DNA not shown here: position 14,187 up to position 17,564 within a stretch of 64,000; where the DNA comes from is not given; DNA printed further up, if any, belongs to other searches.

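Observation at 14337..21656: SOS-type mutagenesis cassette in an unusual configuration: radical-SAM, then a catalytically intact DinB, then DnaE2, divergent from an XRE-type LexA-like repressor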

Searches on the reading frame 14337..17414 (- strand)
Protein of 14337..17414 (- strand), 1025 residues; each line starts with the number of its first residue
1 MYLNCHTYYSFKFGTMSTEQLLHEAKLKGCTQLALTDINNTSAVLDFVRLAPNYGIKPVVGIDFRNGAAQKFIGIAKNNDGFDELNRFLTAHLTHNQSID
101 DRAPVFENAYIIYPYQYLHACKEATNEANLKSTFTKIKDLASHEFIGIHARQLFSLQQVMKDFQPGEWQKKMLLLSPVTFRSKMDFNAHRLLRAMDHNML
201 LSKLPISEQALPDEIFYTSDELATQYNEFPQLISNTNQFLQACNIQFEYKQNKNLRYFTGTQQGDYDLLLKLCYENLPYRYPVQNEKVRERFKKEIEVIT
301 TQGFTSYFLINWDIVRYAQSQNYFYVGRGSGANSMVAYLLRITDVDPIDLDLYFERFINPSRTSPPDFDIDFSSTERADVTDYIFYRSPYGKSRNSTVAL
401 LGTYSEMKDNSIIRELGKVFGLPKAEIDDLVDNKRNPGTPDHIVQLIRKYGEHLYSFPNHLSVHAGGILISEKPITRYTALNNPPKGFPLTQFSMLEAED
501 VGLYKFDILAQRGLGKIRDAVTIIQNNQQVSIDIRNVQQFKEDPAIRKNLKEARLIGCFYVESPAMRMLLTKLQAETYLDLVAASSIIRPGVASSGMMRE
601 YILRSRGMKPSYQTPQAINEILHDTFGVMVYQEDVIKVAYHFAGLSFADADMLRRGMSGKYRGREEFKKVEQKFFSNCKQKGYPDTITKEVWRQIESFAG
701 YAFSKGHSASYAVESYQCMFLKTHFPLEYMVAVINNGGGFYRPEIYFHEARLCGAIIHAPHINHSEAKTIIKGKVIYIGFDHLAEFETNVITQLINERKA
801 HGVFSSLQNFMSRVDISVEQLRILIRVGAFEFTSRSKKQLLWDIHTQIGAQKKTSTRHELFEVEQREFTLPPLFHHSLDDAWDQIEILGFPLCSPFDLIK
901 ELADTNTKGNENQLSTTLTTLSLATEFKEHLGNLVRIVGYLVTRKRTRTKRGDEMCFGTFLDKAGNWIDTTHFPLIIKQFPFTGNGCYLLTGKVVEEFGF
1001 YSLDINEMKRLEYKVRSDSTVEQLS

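Call 3: search_protein_families(library=pfam, proteins=[window:14337-17414:-], max_evalue=0.01)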
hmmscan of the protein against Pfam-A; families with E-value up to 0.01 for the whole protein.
window:14337-17414:- (1025 aa): 4 families
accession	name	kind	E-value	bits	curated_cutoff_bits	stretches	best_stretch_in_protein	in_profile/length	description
PF07733.18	DNA_pol3_alpha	-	4.1e-63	213.9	23.9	1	268-510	2-260/260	Bacterial DNA polymerase III alpha NTPase domain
PF17657.6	DNA_pol3_finger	-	4.3e-36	124.2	22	1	515-682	3-166/166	Bacterial DNA polymerase III alpha subunit finger domain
PF14579.12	HHH_6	-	4.1e-18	65.8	25.6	1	756-840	3-90/90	Helix-hairpin-helix motif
PF02811.25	PHP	-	2.9e-12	47.6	26.4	1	3-96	2-99/164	PHP domain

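Call 4: search_protein_families(library=ncbifam, proteins=[window:14337-17414:-], max_evalue=0.01)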
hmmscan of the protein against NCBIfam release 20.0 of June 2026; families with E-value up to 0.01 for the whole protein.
window:14337-17414:- (1025 aa): 14 families
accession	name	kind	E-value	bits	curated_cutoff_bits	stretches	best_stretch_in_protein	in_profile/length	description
NF004226.0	PRK05673.1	equivalog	1.4e-161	539.8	1002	1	3-1014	9-1065/1146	DNA polymerase III subunit alpha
TIGR00594.1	polc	superfamily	3.5e-151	505.4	434.35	2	179-966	203-1016/1022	DNA polymerase III subunit alpha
NF005298.0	PRK06826.1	equivalog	6.1e-145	484.5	1260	2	216-979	245-1037/1151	DNA polymerase III subunit alpha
NF004225.0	PRK05672.1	subfamily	2.5e-135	452.9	939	1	3-962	9-982/1047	error-prone DNA polymerase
NF005516.0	PRK07135.1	equivalog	1.5e-128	430.5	1084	2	189-830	152-809/974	DNA polymerase III DnaE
NF005377.0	PRK06920.1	equivalog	2.8e-118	396.3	1806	1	2-980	5-990/1108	DNA polymerase III subunit alpha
NF005582.0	PRK07279.1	equivalog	1.7e-117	393.9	1279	1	3-996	5-949/1033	DNA polymerase III subunit alpha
NF005617.0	PRK07374.1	equivalog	5.5e-106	355.7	1653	2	462-862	522-929/1170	DNA polymerase III subunit alpha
NF004550.0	PRK05898.1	equivalog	2e-105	354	1182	2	169-864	134-837/971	DNA polymerase III subunit alpha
NF007079.0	PRK09532.1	equivalog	2e-69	234.8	1525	2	461-707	519-780/876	DNA polymerase III subunit alpha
NF005616.0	PRK07373.1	equivalog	6.1e-23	81.1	646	1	699-966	34-314/449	DNA polymerase III subunit alpha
NF001688.0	PRK00448.1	equivalog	3.5e-19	67.9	873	1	205-348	767-913/1445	PolC-type DNA polymerase III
TIGR01405.1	polC_Gram_pos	equivalog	6.3e-15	54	1043.45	1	272-348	601-678/1211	DNA polymerase III subunit alpha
NF041577.1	nside_bi_sphtase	equivalog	0.0066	15.7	400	0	3-64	6-65/276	3',5'-nucleoside bisphosphate phosphatase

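Call 42: search_solved_structures(query=window:14337-17414:-, max_evalue=1e-10)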
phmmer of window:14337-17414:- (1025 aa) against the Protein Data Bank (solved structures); distinct sequences matched with E-value up to 1e-10: 10.
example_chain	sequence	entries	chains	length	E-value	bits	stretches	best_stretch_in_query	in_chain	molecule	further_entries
5m1s_A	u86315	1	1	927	4.2e-87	296.3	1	176-835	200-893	DNA polymerase III subunit alpha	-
2hqa_A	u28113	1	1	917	4.4e-87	296.2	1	176-834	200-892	DNA polymerase III alpha subunit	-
2hnh_A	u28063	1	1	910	5.2e-87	296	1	176-832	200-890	DNA polymerase III alpha subunit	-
4jom_A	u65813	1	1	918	1.1e-86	294.9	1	176-834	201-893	DNA polymerase III subunit alpha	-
5fku_A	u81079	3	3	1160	1.2e-86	294.9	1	176-836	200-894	DNA POLYMERASE III SUBUNIT ALPHA | DNA POLYMERASE III ALPHA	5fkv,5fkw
7pu7_A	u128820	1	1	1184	8.6e-82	278.7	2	450-875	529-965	DNA polymerase III subunit alpha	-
2hpi_A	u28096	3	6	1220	9.1e-82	278.7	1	287-835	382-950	DNA polymerase III alpha subunit | DNA polymerase III subunit alpha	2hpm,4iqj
5lew_A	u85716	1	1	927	1.1e-81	278.3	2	449-841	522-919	DNA polymerase III subunit alpha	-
3e0d_A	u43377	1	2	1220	2e-81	277.5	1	287-835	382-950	DNA polymerase III subunit alpha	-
9qpc_A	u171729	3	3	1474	5.6e-11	44.3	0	198-352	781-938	DNA polymerase III PolC-type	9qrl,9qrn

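Call 47: search_protein_families(library=pfam, proteins=[P0135], max_evalue=0.001)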
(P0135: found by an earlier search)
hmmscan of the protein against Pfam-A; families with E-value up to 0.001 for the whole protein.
P0135 (272 aa): 5 families
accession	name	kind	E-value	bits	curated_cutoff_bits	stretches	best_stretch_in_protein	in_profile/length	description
PF00717.28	Peptidase_S24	-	8.4e-09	35.6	23.3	1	133-222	24-108/116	Peptidase S24-like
PF01381.28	HTH_3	-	1.3e-08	35.2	23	1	7-62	1-55/55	Helix-turn-helix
PF13560.12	HTH_31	-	1.9e-08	34.9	27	1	8-57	7-56/64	Helix-turn-helix domain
PF12844.13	HTH_19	-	5.1e-05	23.5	30.2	1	6-63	3-59/64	Helix-turn-helix domain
PF13443.12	HTH_26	-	0.00049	20.7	22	0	8-64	4-59/63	Cro/C1-type HTH DNA-binding domain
